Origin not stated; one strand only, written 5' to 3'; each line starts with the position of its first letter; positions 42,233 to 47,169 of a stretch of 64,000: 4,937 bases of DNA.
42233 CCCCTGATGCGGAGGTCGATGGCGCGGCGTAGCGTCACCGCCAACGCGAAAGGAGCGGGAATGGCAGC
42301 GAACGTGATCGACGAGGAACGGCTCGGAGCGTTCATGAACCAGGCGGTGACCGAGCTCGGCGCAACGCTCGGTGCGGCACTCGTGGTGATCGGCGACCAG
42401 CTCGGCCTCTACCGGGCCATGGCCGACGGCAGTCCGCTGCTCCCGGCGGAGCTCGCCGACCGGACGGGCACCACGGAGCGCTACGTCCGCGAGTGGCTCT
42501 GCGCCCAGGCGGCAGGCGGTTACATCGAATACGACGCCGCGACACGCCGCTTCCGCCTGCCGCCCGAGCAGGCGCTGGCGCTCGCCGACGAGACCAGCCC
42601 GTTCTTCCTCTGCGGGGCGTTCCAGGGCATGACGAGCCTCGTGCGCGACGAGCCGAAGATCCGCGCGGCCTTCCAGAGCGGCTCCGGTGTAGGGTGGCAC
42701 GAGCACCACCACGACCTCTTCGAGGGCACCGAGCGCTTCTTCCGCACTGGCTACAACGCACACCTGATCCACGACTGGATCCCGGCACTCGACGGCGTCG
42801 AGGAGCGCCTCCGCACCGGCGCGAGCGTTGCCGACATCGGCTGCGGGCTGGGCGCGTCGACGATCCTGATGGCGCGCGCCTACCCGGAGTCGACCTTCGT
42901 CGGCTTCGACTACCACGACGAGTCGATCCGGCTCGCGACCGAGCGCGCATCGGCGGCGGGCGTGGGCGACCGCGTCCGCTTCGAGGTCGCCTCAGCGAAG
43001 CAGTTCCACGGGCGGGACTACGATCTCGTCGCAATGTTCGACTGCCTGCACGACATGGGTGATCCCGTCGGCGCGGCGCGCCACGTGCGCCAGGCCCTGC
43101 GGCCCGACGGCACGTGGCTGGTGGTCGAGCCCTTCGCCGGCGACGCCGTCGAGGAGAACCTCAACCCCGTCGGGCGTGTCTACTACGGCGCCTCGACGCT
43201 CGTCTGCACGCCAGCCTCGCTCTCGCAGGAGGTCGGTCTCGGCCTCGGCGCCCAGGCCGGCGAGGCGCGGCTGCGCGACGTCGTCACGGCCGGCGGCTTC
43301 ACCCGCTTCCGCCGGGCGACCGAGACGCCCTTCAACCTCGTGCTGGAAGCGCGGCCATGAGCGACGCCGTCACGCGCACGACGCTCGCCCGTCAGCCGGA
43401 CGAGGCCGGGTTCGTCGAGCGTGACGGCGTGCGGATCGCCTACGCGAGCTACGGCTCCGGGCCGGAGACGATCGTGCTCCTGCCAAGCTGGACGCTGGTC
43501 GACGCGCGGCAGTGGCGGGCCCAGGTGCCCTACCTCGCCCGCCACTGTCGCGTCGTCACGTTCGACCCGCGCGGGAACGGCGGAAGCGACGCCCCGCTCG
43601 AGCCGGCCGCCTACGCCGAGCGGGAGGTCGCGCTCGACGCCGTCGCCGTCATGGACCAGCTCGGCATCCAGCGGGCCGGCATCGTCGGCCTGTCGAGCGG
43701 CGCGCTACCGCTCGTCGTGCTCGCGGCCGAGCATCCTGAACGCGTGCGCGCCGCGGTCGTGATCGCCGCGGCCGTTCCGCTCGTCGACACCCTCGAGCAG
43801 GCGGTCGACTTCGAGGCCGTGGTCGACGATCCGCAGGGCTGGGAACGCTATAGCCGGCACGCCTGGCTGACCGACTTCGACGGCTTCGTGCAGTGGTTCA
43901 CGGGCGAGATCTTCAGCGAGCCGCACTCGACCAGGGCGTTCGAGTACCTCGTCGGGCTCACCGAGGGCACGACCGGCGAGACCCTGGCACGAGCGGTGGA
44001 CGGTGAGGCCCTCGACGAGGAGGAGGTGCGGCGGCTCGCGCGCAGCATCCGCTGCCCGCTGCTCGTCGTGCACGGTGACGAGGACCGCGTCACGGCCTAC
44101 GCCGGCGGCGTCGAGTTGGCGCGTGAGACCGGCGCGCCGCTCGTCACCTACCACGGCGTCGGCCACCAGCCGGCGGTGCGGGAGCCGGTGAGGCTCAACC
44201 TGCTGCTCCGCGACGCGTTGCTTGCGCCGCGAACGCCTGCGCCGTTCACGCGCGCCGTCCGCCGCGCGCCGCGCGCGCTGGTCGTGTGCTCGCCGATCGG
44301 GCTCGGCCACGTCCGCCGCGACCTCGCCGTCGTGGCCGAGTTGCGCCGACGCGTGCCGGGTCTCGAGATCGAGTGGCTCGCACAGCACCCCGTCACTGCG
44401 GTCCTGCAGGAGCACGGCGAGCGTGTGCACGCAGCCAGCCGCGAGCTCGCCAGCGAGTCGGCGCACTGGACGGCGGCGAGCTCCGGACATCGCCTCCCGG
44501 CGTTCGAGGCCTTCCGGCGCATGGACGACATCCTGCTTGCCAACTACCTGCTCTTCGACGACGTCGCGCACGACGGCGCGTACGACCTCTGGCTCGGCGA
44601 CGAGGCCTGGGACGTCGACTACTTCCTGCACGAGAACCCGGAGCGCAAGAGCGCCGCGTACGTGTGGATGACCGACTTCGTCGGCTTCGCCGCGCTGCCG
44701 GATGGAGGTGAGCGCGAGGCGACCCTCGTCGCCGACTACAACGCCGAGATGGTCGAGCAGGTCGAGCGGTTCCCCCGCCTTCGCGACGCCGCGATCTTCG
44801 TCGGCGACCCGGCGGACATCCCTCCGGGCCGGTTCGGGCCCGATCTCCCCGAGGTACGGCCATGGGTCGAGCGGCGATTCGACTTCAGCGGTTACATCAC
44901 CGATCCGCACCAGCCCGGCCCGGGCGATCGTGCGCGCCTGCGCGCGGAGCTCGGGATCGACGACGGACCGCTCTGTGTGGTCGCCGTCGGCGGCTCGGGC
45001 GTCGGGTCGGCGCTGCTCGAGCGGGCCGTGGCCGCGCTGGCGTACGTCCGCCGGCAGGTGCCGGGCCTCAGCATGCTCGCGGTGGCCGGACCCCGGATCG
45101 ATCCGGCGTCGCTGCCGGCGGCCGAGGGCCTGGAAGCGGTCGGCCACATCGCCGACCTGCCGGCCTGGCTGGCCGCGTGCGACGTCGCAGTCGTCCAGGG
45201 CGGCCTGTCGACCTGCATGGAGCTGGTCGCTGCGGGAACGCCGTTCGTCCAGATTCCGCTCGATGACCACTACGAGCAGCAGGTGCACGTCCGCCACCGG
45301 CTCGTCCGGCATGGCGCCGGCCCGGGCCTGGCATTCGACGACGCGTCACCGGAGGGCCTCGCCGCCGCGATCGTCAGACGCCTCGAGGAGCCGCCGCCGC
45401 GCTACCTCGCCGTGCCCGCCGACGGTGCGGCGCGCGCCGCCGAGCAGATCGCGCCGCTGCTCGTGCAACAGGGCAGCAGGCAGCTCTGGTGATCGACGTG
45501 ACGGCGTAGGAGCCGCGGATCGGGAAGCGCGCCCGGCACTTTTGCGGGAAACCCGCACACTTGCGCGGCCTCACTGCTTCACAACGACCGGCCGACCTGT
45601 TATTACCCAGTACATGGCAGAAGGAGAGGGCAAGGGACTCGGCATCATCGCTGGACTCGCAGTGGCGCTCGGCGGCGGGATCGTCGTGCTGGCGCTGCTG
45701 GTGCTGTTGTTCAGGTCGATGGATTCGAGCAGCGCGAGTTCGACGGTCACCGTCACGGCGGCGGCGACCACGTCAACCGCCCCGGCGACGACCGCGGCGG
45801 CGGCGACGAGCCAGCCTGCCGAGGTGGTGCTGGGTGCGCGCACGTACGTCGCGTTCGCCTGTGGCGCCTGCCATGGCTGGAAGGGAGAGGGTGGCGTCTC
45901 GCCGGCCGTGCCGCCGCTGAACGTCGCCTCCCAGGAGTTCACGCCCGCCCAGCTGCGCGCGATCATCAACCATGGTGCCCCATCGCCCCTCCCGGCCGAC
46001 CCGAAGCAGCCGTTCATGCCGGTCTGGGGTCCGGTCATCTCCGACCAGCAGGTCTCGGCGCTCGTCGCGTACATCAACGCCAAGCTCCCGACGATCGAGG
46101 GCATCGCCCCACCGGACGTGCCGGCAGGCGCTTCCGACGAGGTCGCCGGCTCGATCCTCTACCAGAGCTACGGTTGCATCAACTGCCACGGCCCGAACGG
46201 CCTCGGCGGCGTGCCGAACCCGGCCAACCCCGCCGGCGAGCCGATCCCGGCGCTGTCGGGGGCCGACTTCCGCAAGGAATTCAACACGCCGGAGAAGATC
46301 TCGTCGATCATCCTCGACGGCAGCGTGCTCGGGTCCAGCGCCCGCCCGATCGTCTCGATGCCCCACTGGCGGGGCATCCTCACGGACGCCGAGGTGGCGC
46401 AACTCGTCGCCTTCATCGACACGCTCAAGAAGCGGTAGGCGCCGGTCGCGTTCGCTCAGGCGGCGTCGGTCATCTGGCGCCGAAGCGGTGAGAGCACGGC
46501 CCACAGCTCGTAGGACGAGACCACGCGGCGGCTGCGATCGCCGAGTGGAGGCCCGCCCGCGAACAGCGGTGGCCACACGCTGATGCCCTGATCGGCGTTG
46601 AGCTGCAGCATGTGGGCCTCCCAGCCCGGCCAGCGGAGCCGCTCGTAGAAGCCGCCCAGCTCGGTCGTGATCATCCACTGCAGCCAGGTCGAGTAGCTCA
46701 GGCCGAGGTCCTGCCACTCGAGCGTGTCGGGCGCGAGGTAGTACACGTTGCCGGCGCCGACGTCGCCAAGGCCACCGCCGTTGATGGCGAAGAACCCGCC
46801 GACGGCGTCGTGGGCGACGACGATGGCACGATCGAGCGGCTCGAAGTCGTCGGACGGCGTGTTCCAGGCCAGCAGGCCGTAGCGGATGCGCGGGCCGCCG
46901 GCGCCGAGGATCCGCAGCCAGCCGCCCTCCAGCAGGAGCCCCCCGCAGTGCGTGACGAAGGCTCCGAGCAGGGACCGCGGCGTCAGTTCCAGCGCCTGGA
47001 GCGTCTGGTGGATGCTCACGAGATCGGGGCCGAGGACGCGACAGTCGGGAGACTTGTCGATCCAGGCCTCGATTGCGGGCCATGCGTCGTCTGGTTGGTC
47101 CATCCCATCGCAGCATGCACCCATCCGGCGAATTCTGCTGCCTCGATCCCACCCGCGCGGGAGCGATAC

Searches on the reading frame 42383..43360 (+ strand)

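Call 64: search_protein_families(library=pfam, proteins=[window:42383-43360:+], max_evalue=0.001)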
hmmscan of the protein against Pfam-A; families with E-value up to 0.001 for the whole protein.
window:42383-43360:+ (325 aa): 12 families
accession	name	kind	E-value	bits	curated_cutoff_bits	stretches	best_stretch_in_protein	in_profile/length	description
PF13847.12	Methyltransf_31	-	1.3e-16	61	27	1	145-251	3-113/145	Methyltransferase domain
PF08242.18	Methyltransf_12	-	1.1e-15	58.6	30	1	151-244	2-97/98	Methyltransferase domain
PF21320.3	HTH_65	-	1.1e-15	58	24.1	1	2-67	8-73/75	Rv2258c-like winged HTH domain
PF13649.12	Methyltransf_25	-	4.1e-15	56.7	27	1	149-243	1-97/97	Methyltransferase domain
PF13489.12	Methyltransf_23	-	5.8e-13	49.3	27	1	124-259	1-128/164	Methyltransferase domain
PF08241.18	Methyltransf_11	-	8.5e-13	49.2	21.2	1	151-245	2-93/95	Methyltransferase domain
PF00891.24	Methyltransf_2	-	6e-07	29.4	22.3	1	96-257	16-174/210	O-methyltransferase domain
PF05175.20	MTS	-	5.8e-06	26.5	23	1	146-248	32-139/170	Methyltransferase small domain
PF02390.23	Methyltransf_4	-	1.8e-05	24.8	24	1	148-192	4-48/173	Putative methyltransferase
PF13578.12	Methyltransf_24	-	5.2e-05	24.5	26.3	1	152-246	3-101/105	Methyltransferase domain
PF02353.26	CMAS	-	0.00014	21.7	27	1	142-244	59-161/273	Mycolic acid cyclopropane synthetase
PF01209.24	Ubie_methyltran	-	0.00041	20.2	20.1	1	144-249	46-153/233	ubiE/COQ5 methyltransferase family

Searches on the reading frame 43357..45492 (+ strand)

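Call 64: search_protein_families(library=pfam, proteins=[window:43357-45492:+], max_evalue=0.001)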
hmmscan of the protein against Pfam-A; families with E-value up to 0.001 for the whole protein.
window:43357-45492:+ (711 aa): 6 families
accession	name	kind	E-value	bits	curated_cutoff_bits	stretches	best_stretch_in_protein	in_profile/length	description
PF00561.26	Abhydrolase_1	-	1.8e-20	74.1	25.8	1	39-257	3-224/245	alpha/beta hydrolase fold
PF12146.15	Hydrolase_4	-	2.7e-10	40.4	27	1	64-271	32-233/239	Serine aminopeptidase, S33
PF04101.22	Glyco_tran_28_C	-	1.5e-08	35.3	22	1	594-680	58-145/166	Glycosyltransferase family 28 C-terminal domain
PF13692.12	Glyco_trans_1_4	-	0.0002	22.1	27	1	559-677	22-141/142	Glycosyl transferases group 1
PF08386.16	Abhydrolase_4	-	0.00024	21.6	21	1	232-274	34-77/103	TAP-like protein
PF00326.27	Peptidase_S9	-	0.00085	19.3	22.6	0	93-166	52-127/213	Prolyl oligopeptidase family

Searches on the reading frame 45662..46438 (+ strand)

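Call 64: search_protein_families(library=pfam, proteins=[window:45662-46438:+], max_evalue=0.001)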
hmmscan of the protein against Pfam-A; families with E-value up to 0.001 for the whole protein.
window:45662-46438:+ (258 aa): 2 families
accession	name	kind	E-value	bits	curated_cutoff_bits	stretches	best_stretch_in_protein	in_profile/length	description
PF13442.11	Cytochrome_CBB3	-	1.2e-22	80.4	27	2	57-138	5-68/68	Cytochrome C oxidase, cbb3-type, subunit III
PF00034.26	Cytochrom_C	-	2.1e-21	77.5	21.3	2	57-139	3-87/90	Cytochrome c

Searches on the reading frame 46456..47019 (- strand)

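Call 64: search_protein_families(library=pfam, proteins=[window:46456-47019:-], max_evalue=0.001)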
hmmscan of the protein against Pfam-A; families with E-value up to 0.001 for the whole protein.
window:46456-47019:- (187 aa): 1 family
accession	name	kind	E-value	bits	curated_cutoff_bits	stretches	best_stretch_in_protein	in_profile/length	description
PF10946.13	DUF2625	-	3.6e-50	170.4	27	1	4-169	37-204/207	Protein of unknown function DUF2625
